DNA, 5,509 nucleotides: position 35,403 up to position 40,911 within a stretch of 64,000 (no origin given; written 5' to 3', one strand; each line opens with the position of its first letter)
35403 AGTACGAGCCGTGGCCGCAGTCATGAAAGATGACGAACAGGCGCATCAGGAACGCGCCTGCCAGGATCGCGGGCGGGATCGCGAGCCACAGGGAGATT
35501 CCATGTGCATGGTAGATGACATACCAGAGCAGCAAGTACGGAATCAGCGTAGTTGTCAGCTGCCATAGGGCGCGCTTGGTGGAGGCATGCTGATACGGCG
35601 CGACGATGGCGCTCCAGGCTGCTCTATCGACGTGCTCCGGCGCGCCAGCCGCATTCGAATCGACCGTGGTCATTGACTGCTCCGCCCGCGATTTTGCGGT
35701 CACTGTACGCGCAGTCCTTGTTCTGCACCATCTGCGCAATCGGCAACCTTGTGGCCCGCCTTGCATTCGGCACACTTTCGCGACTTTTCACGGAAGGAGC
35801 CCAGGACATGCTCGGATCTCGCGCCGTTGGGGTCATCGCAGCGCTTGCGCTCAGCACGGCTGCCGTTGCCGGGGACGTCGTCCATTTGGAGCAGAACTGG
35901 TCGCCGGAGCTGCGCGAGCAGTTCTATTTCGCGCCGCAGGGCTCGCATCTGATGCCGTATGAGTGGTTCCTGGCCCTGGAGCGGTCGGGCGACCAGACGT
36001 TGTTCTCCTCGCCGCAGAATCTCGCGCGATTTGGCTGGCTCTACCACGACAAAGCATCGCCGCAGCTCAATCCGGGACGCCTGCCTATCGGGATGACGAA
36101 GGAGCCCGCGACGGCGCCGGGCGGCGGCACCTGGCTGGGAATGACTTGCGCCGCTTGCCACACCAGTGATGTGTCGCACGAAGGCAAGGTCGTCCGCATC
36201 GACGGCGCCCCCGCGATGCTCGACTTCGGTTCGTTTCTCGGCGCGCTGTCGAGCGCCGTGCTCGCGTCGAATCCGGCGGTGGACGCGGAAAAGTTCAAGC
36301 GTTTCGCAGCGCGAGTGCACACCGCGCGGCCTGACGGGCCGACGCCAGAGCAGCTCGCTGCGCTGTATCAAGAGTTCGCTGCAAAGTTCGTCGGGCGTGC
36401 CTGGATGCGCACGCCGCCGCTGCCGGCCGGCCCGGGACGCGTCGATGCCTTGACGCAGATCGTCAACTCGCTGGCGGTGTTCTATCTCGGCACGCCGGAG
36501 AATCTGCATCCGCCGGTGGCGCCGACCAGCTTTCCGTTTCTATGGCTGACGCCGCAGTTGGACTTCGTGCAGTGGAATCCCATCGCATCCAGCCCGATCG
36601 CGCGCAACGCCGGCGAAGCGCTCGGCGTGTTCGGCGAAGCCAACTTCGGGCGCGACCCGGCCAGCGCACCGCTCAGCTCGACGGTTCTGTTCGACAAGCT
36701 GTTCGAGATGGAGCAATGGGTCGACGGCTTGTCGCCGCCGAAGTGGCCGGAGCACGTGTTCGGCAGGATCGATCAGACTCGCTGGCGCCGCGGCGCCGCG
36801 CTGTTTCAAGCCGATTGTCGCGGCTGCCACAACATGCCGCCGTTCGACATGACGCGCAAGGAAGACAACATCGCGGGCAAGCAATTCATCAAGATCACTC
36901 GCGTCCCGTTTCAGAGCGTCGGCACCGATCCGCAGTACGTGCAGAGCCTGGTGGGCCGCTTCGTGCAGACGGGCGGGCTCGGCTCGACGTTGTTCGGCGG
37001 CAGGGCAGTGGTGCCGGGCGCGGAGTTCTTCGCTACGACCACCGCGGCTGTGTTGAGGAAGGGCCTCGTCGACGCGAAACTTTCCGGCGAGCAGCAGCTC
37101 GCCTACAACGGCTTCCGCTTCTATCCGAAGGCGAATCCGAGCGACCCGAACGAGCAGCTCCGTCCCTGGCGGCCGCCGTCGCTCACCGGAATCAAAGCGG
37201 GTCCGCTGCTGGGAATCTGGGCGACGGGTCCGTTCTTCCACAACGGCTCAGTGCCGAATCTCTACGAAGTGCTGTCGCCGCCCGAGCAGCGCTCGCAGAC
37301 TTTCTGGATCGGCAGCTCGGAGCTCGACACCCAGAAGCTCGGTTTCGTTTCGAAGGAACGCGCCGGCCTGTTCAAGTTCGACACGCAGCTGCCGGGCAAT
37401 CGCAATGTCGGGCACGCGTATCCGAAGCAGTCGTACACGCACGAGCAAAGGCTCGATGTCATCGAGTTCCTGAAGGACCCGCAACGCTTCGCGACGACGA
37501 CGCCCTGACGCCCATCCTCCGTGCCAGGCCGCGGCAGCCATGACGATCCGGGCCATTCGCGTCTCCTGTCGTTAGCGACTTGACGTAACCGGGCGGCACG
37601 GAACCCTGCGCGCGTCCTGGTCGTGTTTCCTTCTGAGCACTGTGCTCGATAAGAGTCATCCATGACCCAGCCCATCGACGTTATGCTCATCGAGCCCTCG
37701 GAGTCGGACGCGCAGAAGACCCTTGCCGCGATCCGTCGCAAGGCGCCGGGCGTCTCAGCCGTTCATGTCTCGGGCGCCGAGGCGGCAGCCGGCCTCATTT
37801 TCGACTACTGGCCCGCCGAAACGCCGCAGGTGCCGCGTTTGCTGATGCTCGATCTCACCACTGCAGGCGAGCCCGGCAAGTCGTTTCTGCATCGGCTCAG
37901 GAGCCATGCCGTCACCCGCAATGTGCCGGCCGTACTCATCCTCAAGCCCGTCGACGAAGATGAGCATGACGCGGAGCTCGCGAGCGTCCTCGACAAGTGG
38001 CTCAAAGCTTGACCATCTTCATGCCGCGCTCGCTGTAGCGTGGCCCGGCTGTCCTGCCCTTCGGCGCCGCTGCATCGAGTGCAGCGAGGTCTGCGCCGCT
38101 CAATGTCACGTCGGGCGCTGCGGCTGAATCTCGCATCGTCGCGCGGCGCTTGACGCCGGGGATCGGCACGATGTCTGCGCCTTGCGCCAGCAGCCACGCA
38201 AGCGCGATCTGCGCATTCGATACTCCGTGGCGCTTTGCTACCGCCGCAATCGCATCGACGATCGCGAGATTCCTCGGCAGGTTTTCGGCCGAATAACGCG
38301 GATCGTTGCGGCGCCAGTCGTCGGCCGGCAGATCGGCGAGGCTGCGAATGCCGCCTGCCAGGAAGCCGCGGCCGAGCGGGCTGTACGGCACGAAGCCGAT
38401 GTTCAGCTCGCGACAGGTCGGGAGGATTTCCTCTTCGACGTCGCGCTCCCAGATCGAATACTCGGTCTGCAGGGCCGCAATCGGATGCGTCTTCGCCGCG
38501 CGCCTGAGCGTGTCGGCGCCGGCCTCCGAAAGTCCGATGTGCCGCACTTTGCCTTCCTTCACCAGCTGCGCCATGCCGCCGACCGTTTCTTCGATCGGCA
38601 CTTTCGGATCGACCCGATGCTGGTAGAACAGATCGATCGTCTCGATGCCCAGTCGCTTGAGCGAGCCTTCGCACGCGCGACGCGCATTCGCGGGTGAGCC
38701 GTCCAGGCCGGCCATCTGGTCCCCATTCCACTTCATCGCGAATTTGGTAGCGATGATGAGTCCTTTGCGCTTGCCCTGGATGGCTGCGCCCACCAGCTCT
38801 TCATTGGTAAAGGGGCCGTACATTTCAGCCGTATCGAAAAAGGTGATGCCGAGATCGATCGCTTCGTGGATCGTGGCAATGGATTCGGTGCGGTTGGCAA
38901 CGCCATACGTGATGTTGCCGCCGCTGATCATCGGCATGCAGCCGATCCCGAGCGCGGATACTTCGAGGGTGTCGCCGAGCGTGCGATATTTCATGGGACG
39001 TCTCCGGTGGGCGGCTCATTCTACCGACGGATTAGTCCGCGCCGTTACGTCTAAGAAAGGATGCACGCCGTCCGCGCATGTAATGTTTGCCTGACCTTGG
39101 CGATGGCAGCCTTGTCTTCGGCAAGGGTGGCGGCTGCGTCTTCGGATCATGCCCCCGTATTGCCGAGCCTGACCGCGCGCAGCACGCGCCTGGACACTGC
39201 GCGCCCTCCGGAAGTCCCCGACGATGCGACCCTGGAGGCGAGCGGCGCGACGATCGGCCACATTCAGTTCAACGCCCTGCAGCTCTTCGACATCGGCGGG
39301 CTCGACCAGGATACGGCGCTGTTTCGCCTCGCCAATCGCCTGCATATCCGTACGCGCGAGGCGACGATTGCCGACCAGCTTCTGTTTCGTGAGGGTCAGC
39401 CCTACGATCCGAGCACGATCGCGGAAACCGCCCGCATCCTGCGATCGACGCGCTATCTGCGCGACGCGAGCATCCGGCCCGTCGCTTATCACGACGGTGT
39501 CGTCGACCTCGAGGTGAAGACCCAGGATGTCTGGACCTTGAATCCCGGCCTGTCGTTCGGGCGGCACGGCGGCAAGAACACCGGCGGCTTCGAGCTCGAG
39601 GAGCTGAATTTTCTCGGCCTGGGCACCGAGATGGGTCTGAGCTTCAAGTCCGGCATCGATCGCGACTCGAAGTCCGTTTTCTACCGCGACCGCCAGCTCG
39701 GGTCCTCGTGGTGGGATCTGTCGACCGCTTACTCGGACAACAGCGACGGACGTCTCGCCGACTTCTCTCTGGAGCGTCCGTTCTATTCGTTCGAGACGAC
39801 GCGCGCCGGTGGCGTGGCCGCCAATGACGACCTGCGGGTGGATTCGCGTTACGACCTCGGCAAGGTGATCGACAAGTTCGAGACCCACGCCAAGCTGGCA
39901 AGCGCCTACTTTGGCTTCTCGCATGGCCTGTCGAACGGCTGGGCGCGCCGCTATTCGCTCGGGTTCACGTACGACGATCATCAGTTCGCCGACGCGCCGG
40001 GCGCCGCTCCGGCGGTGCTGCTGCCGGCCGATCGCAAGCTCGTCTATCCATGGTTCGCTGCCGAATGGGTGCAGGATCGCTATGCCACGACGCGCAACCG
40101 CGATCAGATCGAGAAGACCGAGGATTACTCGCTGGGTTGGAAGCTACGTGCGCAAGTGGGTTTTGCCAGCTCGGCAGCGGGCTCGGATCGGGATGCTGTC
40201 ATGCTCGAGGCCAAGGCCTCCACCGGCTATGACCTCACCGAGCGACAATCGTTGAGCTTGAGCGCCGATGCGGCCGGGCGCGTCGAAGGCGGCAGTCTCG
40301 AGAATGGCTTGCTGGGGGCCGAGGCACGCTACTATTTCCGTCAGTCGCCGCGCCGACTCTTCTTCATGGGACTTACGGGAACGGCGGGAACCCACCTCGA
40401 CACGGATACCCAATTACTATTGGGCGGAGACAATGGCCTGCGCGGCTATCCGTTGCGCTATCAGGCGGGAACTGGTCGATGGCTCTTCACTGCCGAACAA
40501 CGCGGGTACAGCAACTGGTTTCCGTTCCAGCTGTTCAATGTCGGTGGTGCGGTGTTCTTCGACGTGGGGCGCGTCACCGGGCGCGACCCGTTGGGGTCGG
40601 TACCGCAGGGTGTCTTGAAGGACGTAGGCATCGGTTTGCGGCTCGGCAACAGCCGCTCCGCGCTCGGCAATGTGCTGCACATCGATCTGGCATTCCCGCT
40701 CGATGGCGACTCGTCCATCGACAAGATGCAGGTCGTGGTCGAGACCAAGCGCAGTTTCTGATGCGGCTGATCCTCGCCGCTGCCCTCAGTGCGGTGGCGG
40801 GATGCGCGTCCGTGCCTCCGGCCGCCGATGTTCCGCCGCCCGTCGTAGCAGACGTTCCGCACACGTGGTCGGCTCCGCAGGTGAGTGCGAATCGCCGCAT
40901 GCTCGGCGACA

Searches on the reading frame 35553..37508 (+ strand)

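Call 72: search_protein_families(library=pfam, proteins=[window:35553-37508:+], max_evalue=0.0001)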
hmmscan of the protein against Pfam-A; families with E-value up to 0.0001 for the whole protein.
window:35553-37508:+ (651 aa): 3 families
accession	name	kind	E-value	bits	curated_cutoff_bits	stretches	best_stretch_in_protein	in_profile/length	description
PF21419.2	RoxA-like_Cyt-c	-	1.7e-14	53.5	26.7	1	548-584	3-38/39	RoxA-like, cytochrome c-like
PF13442.11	Cytochrome_CBB3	-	3.2e-05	24.6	27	0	410-427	2-19/68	Cytochrome C oxidase, cbb3-type, subunit III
PF00034.26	Cytochrom_C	-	8.2e-05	24.3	21.3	0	413-427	3-17/90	Cytochrome c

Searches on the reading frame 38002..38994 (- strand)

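Call 72: search_protein_families(library=pfam, proteins=[window:38002-38994:-], max_evalue=0.0001)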
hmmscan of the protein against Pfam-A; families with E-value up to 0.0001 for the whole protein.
window:38002-38994:- (330 aa): 1 family
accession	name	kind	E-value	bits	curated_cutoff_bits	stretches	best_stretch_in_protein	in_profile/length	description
PF00248.27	Aldo_ket_red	-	3.4e-78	263.1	24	1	26-309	13-289/291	Aldo/keto reductase family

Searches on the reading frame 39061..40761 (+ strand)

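Call 73: search_protein_families(library=pfam, proteins=[window:39061-40761:+], max_evalue=0.0001)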
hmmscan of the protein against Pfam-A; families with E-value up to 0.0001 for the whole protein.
window:39061-40761:+ (566 aa): 1 family
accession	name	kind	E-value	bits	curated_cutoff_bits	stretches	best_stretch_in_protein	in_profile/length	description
PF01103.29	Omp85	-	5.7e-06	26.5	24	1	183-548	1-307/325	Omp85 superfamily domain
